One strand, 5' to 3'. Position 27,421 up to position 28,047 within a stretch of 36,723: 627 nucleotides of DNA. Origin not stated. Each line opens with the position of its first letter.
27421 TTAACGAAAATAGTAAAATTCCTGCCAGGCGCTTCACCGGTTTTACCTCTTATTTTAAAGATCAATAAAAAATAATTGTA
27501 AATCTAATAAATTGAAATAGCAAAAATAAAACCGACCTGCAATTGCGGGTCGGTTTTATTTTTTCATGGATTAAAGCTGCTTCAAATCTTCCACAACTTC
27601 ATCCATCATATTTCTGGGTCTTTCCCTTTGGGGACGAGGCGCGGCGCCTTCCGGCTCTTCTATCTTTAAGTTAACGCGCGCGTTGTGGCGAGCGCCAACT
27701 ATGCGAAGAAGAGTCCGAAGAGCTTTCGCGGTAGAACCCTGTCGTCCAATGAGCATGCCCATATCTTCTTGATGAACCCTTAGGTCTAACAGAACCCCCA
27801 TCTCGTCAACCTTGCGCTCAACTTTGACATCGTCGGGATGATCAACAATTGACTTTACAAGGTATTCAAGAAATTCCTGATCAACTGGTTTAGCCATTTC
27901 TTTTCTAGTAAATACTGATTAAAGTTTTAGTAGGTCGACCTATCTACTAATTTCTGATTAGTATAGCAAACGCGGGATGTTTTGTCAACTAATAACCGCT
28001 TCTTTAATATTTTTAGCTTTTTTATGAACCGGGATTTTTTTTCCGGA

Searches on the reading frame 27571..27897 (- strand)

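Call 78: search_protein_families(library=pfam, proteins=[window:27571-27897:-], max_evalue=0.001)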
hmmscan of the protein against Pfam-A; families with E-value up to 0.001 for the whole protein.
window:27571-27897:- (108 aa): 2 families
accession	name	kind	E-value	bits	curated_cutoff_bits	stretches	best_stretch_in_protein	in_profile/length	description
PF13083.13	KH_KhpA-B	-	1.1e-23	83.3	32.1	1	7-79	1-73/73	KhpA/KhpB, KH domain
PF07650.23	KH_2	-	0.00019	21.7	22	1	40-81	30-72/78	KH domain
